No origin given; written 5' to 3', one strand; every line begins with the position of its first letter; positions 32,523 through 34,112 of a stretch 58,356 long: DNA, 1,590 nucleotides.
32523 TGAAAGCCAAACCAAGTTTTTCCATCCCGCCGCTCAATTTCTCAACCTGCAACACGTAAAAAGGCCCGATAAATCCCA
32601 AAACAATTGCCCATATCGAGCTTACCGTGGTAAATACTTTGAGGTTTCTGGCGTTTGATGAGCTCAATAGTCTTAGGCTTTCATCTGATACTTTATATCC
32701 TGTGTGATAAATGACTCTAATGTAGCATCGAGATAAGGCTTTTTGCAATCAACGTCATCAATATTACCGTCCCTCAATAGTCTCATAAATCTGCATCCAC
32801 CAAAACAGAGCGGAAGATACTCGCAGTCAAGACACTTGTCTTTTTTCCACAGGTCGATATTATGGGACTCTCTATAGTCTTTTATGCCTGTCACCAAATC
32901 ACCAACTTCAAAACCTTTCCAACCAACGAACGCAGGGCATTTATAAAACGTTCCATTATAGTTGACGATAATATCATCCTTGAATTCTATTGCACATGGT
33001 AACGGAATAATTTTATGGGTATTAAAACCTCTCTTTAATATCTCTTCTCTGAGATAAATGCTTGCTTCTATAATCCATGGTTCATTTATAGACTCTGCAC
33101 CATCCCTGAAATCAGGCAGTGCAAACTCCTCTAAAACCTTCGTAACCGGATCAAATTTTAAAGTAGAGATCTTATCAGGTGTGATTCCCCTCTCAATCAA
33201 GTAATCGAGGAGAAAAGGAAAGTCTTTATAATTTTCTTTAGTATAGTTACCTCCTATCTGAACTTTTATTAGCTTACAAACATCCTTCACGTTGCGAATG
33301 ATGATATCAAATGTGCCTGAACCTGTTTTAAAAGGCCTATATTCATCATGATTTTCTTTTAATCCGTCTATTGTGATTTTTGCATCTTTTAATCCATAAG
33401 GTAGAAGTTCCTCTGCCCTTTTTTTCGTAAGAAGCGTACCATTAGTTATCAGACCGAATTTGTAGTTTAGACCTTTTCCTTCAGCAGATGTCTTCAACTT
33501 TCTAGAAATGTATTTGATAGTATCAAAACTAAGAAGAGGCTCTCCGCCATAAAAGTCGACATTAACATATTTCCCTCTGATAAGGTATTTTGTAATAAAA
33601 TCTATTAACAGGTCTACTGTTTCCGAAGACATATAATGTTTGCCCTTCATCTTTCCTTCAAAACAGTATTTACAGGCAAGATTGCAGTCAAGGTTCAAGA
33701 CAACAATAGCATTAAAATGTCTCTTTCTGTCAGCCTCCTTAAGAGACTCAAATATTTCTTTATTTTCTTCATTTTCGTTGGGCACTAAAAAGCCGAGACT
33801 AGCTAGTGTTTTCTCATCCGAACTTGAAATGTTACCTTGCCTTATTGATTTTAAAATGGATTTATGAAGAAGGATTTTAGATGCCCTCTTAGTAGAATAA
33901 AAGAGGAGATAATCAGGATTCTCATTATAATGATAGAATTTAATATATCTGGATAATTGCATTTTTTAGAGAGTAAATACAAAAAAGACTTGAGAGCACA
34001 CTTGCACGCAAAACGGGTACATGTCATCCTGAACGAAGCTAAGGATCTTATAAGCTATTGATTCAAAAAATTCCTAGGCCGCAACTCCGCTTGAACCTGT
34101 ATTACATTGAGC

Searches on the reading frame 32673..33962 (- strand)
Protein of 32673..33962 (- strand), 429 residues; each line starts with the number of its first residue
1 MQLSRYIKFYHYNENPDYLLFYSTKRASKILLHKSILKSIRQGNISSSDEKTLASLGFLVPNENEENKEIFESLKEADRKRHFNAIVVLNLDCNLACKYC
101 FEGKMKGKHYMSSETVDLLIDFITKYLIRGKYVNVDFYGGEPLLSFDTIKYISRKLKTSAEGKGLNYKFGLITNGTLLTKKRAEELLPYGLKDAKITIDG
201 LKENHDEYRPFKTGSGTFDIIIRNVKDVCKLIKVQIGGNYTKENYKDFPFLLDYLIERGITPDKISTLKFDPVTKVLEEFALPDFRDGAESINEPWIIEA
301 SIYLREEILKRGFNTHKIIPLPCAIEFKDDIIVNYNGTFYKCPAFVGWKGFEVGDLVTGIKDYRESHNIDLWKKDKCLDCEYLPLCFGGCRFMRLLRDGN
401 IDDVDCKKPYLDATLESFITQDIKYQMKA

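Call 4: search_protein_families(library=ncbifam, proteins=[window:32673-33962:-], max_evalue=0.01)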
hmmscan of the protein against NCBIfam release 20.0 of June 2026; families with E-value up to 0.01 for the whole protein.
window:32673-33962:- (429 aa): 72 families (the best 25 are shown)
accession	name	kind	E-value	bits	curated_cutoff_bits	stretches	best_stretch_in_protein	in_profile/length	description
TIGR04280.1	geopep_mat_rSAM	hypoth_equivalog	1.7e-182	607.2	400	1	1-426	1-428/428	geopeptide radical SAM maturase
TIGR04463.1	rSAM_vs_C_rich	equivalog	5.6e-50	170.4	525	1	51-398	49-402/438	TIGR04463 family radical SAM/SPASM RiPP maturase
NF047865.1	rSAM_PapB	equivalog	6.3e-43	147.3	340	1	89-401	9-327/330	PapB family radical SAM/SPASM ranthipeptide maturase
NF038107.1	rSAM_NF038107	equivalog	2.2e-42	145.4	600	1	1-427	1-439/444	Cys-every-fifth radical SAM/SPASM peptide maturase CefB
TIGR03974.1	rSAM_six_Cys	equivalog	3.3e-35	121.8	425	1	68-403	78-429/451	thioether cross-link-forming SCIFF peptide maturase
NF052473.1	rSAM_FlmE_OhkG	exception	7.4e-33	114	500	1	12-310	12-329/481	FlmE/OhkG family radical SAM/SPASM peptide maturase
TIGR04064.1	rSAM_nif11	equivalog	2.9e-32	112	518.7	2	17-230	13-226/459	nif11-like peptide radical SAM maturase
TIGR04334.1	rSAM_Clo7bot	equivalog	3.1e-32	111.8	600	1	85-418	92-432/440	radical SAM/SPASM domain Clo7bot peptide maturase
TIGR04068.1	rSAM_ocin_clost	equivalog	2.2e-30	106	500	1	9-230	11-234/462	Cys-rich peptide radical SAM maturase CcpM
NF040492.1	not_ScfB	exception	1.3e-28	100.1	855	1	59-391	68-416/450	ScfB-related radical SAM/SPASM orphan maturase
TIGR03906.1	quino_hemo_SAM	equivalog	9.6e-25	87.1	453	1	82-228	92-241/467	quinohemoprotein amine dehydrogenase maturation protein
TIGR04347.1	pseudo_SAM_Halo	equivalog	1.2e-23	84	525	1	74-262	30-206/390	TIGR04347 family pseudo-SAM/SPASM protein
TIGR04136.1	rSAM_FibroRumin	equivalog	4.9e-22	78.4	400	1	85-419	93-450/458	FibroRumin system radical SAM peptide maturase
TIGR03942.1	sulfatase_rSAM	equivalog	7.2e-21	74.7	349.45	2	91-227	9-147/363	anaerobic sulfatase maturase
NF041298.1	rSAM_mat_DynA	equivalog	9.1e-21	74.2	450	1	92-406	10-339/356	dynobactin maturation radical SAM/SPASM protein DynA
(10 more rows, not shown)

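Call 5: search_protein_families(library=pfam, proteins=[window:32673-33962:-], max_evalue=0.01)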
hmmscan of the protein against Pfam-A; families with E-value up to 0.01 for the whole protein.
window:32673-33962:- (429 aa): 2 families
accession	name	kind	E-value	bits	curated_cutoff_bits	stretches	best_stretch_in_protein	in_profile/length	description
PF04055.27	Radical_SAM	-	1.7e-18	67.8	29.5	1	92-253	6-164/166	Radical SAM superfamily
PF13353.11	Fer4_12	-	2.3e-08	34.9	22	1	89-203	11-118/137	4Fe-4S single cluster domain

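Call 8: find_related_loci(query=window:32673-33962:-, collection=genome_contigs, flank=4000)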
Query window:32673-33962:- (429 aa) in genome_contigs; peptide patterns used: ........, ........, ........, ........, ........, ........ (x = any residue, [..] = any of these).
39 stretches matched a pattern; 2 encode a relative of the query (tblastn E <= 1e-3); 2 distinct loci.
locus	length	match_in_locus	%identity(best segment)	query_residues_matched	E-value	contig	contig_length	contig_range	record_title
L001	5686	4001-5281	64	1-425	0e+0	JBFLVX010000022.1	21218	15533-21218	MAG: Nitrospirota bacterium isolate MAG017 MAG017_22, whole genome shotgun sequence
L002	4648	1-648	50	210-424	8e-75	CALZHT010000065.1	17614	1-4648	MAG: uncultured Desulfobulbaceae bacterium isolate FO_M_Desulfobacterota_18 genome assembly, contig: scaffold_2302, whol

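Call 11: find_homologous_proteins(query=window:32673-33962:-, max_evalue=1e-40)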
Query window:32673-33962:- (429 aa): 2201 proteins with E <= 1e-40 among 8000 candidates; the best 120 are listed.
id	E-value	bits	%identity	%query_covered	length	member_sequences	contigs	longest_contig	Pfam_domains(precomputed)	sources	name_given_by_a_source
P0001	8.5e-293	989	100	100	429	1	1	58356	PF04055.28,PF13353.12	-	-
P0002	2.9e-221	753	75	100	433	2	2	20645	PF04055.28,PF13353.12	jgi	jgi:uncharacterized protein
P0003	1.5e-204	698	68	100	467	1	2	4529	PF04055.28,PF13353.12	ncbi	-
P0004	6.3e-203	692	69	100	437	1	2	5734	PF04055.28,PF13353.12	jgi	jgi:uncharacterized protein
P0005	4.5e-201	686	66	100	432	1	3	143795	PF04055.28,PF13353.12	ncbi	-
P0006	5.7e-201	686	68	100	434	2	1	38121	PF04055.28,PF13353.12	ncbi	-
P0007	3.5e-200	683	69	100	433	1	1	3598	PF04055.28,PF13353.12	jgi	jgi:uncharacterized protein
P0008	4.7e-199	680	66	100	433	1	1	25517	PF04055.28,PF13353.12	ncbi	ncbi:MAG: geopeptide radical SAM maturase [Nitrospirota bacterium]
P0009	3.6e-197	674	66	100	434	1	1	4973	PF04055.28,PF13353.12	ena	-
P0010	1.3e-196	672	67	99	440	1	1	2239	PF04055.28,PF13353.12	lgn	-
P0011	2.2e-194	664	66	100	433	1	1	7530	PF04055.28,PF13353.12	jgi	jgi:uncharacterized protein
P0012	2.7e-194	664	66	99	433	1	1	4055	PF04055.28,PF13353.12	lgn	-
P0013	4.6e-194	663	66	100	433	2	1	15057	PF04055.28,PF13353.12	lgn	-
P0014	1.8e-192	658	65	100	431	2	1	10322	PF04055.28,PF13353.12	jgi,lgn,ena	-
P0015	7.3e-192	656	63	99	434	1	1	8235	PF04055.28,PF13353.12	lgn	-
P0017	9.1e-192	656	66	99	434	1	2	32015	PF04055.28,PF13353.12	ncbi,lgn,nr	ncbi:MAG: geopeptide radical SAM maturase [Nitrospirae bacterium]|nr:geopeptide radical SAM maturase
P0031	5.5e-186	637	62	99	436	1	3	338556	PF04055.28,PF13353.12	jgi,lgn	jgi:uncharacterized protein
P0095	9.9e-168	576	55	100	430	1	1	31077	PF04055.28,PF13353.12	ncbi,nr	ncbi:MAG: putative geopeptide radical SAM maturase [Deltaproteobacteria bacterium]|nr:putative geope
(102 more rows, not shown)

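Call 13: find_related_loci(query=A1, collection=genome_contigs, flank=4000)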
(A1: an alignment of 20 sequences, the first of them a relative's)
Query A1 (429 aa) in genome_contigs; peptide patterns used: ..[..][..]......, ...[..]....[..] (x = any residue, [..] = any of these).
600 stretches matched a pattern (row limit reached: there are more); 519 encode a relative of the query (tblastn E <= 1e-3); the best 80 are kept; 80 distinct loci.
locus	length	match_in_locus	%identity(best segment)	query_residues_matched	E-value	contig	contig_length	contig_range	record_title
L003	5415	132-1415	54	1-427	8e-160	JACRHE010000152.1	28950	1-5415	MAG: Nitrospirae bacterium isolate NC_groundwater_1769_Pr3_B-0.1um_50_9 SR-2_scaffold_141_2570350, whole genome shotgun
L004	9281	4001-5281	50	1-425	1e-148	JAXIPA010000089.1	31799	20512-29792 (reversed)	MAG: Nitrospirota bacterium isolate Fractures_MAG_07 c_000000271364, whole genome shotgun sequence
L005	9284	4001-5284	50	1-427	5e-139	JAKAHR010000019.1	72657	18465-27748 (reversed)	MAG: Nitrospirae bacterium isolate WY3.bin121 NODE_508_length_72657_cov_3.577072, whole genome shotgun sequence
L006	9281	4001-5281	48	1-425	3e-136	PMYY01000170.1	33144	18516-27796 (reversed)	MAG: Nitrospiraceae bacterium isolate fen_1308 73.20110800_E2M.9_contig_4083, whole genome shotgun sequence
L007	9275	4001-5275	42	1-423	8e-119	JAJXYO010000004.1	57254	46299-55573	MAG: Deltaproteobacteria bacterium isolate BP6.bin89 NODE_772_length_57254_cov_8.107970, whole genome shotgun sequence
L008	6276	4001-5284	41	1-428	1e-118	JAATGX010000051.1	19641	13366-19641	MAG: Desulfuromonadales bacterium isolate bin_92 k141_186424, whole genome shotgun sequence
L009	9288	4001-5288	44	1-428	1e-114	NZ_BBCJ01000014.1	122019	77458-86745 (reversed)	Geotalea toluenoxydans JCM 15764, whole genome shotgun sequence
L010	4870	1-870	52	139-428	6e-102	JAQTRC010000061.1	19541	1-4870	MAG: Desulfuromonadaceae bacterium isolate STB_154 NODE_6311_length_19541_cov_7.066447_Sandtown_B, whole genome shotgun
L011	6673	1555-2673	27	36-404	1e-34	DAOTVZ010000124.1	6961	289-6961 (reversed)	MAG TPA_asm: Ktedonobacteraceae bacterium isolate H111_94 k127_1566935, whole genome shotgun sequence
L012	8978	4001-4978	32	92-410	7e-33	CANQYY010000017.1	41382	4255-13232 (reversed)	MAG: uncultured Lachnospiraceae bacterium isolate Lapin-018__bin39 genome assembly, contig: Lapin-018__NODE_747_length_4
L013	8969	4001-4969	33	92-402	1e-32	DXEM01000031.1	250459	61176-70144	MAG TPA_asm: Candidatus Anaerostipes excrementavium isolate CHK191-13928 CHK191__C290676_L250459_SAMEA5754835, whole gen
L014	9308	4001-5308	30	1-404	4e-32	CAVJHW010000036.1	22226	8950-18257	Coriobacteriaceae bacterium isolate H07676-L1_cleanbin_000053 genome assembly, contig: Spades_H07676-L1_contig_1891, who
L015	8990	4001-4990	30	87-410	6e-32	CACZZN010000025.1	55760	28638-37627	MAG: uncultured Veillonellaceae bacterium isolate RUG13093 genome assembly, contig: RUG13093_asm_25, whole genome shotgu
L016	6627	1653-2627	31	92-404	5e-32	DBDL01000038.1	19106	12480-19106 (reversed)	MAG TPA_asm: Lachnoclostridium sp. UBA933 UBA933_contig_50066, whole genome shotgun sequence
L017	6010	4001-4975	31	92-404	4e-31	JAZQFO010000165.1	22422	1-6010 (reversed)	MAG: Acetatifactor sp. isolate T1900044632_TS20190098.MAGScoT_cleanbin_000061 SGB_1072_k141_1277237, whole genome shotgu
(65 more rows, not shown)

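Call 18: find_related_loci(query=A1, collection=metagenome_contigs, flank=3500)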
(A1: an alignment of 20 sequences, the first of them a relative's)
Query A1 (429 aa) in metagenome_contigs; peptide patterns used: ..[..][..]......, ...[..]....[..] (x = any residue, [..] = any of these).
600 stretches matched a pattern (row limit reached: there are more); 505 encode a relative of the query (tblastn E <= 1e-3); the best 80 are kept; 80 distinct loci.
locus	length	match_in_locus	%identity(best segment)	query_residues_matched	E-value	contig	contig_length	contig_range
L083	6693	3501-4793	53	1-429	2e-154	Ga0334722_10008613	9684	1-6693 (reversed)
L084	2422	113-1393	51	1-427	1e-161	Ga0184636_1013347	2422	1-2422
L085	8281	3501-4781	50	1-425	2e-149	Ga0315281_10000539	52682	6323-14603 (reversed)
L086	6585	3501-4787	50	1-427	5e-146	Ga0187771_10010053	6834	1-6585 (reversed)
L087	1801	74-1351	49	1-426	1e-153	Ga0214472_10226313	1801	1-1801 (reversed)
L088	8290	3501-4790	47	1-428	3e-139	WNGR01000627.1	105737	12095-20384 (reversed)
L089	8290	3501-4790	47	1-428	3e-138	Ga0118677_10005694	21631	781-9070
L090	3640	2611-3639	44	1-341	2e-89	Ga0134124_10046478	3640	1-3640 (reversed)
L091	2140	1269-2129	47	1-285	1e-87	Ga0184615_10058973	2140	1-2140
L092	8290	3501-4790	28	1-421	2e-53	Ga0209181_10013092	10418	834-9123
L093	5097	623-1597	30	92-404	9e-32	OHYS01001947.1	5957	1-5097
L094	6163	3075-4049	30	92-404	9e-32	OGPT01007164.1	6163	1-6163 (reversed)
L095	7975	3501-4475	31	92-404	1e-31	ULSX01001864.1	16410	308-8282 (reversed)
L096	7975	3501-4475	30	92-404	1e-31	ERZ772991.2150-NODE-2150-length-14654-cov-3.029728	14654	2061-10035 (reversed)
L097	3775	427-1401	30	92-404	1e-31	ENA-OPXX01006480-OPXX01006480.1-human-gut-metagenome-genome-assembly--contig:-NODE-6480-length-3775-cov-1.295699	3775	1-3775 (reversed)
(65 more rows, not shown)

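Call 21: find_encoding_contigs(protein=P0002, flank=6000, max_places=3)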
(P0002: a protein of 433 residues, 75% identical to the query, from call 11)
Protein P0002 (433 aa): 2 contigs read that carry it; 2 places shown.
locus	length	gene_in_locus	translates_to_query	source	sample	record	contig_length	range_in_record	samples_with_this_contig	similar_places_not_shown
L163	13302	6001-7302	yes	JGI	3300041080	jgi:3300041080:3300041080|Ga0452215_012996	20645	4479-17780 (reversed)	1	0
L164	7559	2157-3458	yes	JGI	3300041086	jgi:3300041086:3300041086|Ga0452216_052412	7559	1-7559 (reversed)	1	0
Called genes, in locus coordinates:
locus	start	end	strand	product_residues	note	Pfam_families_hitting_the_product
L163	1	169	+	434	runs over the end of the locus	PF00460:Flg_bb_rod, PF22692:LlgE_F_G_D1, PF07559:FlgE_D2, PF06429:Flg_bbr_C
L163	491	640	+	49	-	-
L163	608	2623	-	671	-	PF00672:HAMP, PF00512:HisKA, PF02518:HATPase_c, PF00072:Response_reg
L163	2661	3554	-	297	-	PF04392:ABC_sub_bind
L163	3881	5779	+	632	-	PF07715:Plug, PF00593:TonB_dep_Rec_b-barrel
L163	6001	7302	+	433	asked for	PF04055:Radical_SAM, PF13353:Fer4_12 (weak)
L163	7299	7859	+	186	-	PF12832:MFS_1_like (weak), PF07690:MFS_1, PF00083:Sugar_tr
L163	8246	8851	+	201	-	PF00072:Response_reg, PF00196:GerE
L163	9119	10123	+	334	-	PF04338:DUF481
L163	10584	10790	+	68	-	-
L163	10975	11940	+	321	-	PF00691:OmpA, PF05036:SPOR (faint)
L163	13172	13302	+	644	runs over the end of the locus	PF00128:Alpha-amylase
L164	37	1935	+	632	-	PF07715:Plug, PF00593:TonB_dep_Rec_b-barrel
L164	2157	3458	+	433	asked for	PF04055:Radical_SAM, PF13353:Fer4_12 (weak)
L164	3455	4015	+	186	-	PF12832:MFS_1_like (weak), PF07690:MFS_1, PF00083:Sugar_tr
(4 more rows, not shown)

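Call 22: find_encoding_contigs(protein=P0005, flank=6000, max_places=2)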
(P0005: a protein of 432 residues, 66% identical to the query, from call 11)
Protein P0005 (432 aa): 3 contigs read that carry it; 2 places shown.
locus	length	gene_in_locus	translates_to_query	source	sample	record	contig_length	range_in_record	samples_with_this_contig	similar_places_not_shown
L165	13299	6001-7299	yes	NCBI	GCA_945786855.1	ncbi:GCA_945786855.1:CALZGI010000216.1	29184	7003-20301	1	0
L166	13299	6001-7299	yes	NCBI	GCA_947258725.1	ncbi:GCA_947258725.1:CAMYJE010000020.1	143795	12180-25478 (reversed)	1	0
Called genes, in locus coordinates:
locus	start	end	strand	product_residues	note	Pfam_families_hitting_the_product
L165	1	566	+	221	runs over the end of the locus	PF00072:Response_reg, PF08281:Sigma70_r4_2 (weak), PF00196:GerE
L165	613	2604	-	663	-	PF00672:HAMP, PF00512:HisKA, PF02518:HATPase_c, PF00072:Response_reg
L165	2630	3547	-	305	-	PF04392:ABC_sub_bind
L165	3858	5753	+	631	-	PF07715:Plug, PF00593:TonB_dep_Rec_b-barrel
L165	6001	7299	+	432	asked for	PF04055:Radical_SAM, PF13353:Fer4_12 (weak)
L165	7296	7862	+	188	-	PF07690:MFS_1, PF00083:Sugar_tr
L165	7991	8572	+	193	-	PF00072:Response_reg, PF00196:GerE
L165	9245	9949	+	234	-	PF00072:Response_reg, PF00196:GerE, PF08281:Sigma70_r4_2 (weak)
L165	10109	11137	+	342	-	PF00072:Response_reg, PF13487:HD_5, PF01966:HD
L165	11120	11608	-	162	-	-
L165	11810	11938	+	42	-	-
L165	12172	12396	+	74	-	PF00196:GerE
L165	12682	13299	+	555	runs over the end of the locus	PF00989:PAS (faint), PF13188:PAS_8 (faint), PF13426:PAS_9 (faint), PF08448:PAS_4, PF00512:HisKA, PF02518:HATPase_c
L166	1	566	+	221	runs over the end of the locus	PF00072:Response_reg, PF08281:Sigma70_r4_2 (weak), PF00196:GerE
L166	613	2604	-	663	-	PF00672:HAMP, PF00512:HisKA, PF02518:HATPase_c, PF00072:Response_reg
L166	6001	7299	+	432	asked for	PF04055:Radical_SAM, PF13353:Fer4_12 (weak)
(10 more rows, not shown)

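Call 36: find_encoding_contigs(protein=P0006, flank=5000, max_places=1)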
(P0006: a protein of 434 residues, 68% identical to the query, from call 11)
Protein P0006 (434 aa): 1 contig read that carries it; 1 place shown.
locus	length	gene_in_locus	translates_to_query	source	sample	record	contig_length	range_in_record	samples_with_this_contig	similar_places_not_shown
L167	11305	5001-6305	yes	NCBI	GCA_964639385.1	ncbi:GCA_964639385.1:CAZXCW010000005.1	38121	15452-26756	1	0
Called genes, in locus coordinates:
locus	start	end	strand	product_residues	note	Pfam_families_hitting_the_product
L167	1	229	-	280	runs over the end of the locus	PF13531:SBP_bac_11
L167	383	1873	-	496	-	PF09984:sCache_4, PF00672:HAMP, PF07730:HisKA_3 (weak), PF02518:HATPase_c, PF13581:HATPase_c_2 (weak)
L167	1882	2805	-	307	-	PF04392:ABC_sub_bind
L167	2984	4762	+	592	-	PF07715:Plug, PF00593:TonB_dep_Rec_b-barrel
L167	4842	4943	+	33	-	-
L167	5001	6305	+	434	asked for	PF04055:Radical_SAM, PF13353:Fer4_12 (weak)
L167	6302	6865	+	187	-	PF12832:MFS_1_like (weak), PF00083:Sugar_tr (weak), PF07690:MFS_1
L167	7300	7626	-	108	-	PF18765:Polbeta, PF01909:NTP_transf_2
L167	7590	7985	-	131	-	PF05168:HEPN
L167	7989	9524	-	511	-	PF05362:Lon_C (weak), PF13541:ChlI, PF00158:Sigma54_activat (faint), PF00493:MCM (faint), PF01078:Mg_chelatase, PF07728:AAA_5, PF13335:Mg_chelatase_C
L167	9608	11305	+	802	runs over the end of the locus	PF00521:DNA_topoisoIV, PF03989:DNA_gyraseA_C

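Call 37: find_encoding_contigs(protein=P0017, flank=5000, max_places=1)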
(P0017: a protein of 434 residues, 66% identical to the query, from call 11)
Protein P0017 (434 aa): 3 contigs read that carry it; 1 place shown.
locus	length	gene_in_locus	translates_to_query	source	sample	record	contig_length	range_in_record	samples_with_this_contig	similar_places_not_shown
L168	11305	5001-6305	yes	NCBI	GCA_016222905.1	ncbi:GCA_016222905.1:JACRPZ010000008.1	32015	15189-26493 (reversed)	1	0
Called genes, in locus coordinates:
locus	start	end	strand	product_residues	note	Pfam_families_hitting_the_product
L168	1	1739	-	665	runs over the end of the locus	PF09984:sCache_4 (faint), PF00672:HAMP, PF00512:HisKA, PF02518:HATPase_c, PF00072:Response_reg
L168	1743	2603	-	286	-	PF04392:ABC_sub_bind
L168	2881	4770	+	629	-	PF07715:Plug, PF00593:TonB_dep_Rec_b-barrel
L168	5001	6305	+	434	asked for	PF04055:Radical_SAM, PF13353:Fer4_12 (faint)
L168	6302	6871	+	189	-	PF07690:MFS_1, PF00083:Sugar_tr (weak)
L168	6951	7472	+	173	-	PF01327:Pep_deformylase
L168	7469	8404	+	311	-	PF00551:Formyl_trans_N, PF02911:Formyl_trans_C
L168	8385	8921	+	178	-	PF01976:DUF116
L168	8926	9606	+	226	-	PF03793:PASTA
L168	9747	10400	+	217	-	PF00834:Ribul_P_3_epim, PF00215:OMPdecase (faint), PF01729:QRPTase_C (faint)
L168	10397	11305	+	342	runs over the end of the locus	-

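Call 38: find_encoding_contigs(protein=P0031, flank=5000, max_places=1)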
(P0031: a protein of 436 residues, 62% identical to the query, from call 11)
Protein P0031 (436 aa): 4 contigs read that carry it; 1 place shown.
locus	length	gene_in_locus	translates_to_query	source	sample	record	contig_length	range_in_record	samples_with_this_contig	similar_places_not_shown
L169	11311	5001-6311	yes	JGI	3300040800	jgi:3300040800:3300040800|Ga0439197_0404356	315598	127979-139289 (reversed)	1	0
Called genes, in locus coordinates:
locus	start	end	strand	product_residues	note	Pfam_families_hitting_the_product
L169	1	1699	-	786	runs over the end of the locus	PF00672:HAMP, PF08448:PAS_4 (weak), PF13426:PAS_9 (weak), PF00512:HisKA, PF02518:HATPase_c, PF00072:Response_reg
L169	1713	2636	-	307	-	PF04392:ABC_sub_bind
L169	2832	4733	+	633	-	PF07715:Plug, PF00593:TonB_dep_Rec_b-barrel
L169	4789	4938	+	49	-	-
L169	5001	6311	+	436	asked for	PF04055:Radical_SAM, PF13353:Fer4_12 (weak)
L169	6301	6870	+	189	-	PF12832:MFS_1_like (weak), PF07690:MFS_1, PF00083:Sugar_tr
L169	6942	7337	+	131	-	PF02082:Rrf2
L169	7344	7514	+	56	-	-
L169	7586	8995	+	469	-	PF00115:COX1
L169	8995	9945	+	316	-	PF02433:FixO, PF00034:Cytochrom_C, PF13442:Cytochrome_CBB3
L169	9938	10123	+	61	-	PF14715:FixP_N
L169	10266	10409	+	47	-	PF05545:FixQ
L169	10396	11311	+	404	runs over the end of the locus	PF12801:Fer4_5, PF12838:Fer4_7 (faint), PF13183:Fer4_8 (faint), PF13187:Fer4_9 (faint), PF13237:Fer4_10 (faint), PF13746:Fer4_18, PF13746:Fer4_18, PF11614:FixG_C, +1 more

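Call 39: find_encoding_contigs(protein=P0095, flank=5000, max_places=1)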
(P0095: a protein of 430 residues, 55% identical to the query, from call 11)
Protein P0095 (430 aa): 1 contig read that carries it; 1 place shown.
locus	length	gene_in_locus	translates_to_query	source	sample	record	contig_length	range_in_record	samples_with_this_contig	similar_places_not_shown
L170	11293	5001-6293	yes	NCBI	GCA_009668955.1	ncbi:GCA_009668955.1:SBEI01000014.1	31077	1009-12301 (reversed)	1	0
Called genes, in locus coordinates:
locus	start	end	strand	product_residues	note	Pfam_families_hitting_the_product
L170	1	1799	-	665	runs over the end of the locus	PF00672:HAMP, PF00512:HisKA, PF02518:HATPase_c, PF00072:Response_reg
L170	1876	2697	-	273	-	PF04392:ABC_sub_bind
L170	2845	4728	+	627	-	PF07715:Plug, PF00593:TonB_dep_Rec_b-barrel, PF14905:OMP_b-brl_3 (faint)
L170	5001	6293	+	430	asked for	PF04055:Radical_SAM, PF13353:Fer4_12 (weak)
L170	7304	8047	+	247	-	PF00497:SBP_bac_3 (weak)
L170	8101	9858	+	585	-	PF00989:PAS, PF13188:PAS_8, PF08447:PAS_3, PF13426:PAS_9, PF07536:HWE_HK (weak), PF07568:HisKA_2, PF02518:HATPase_c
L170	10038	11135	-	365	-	PF00724:Oxidored_FMN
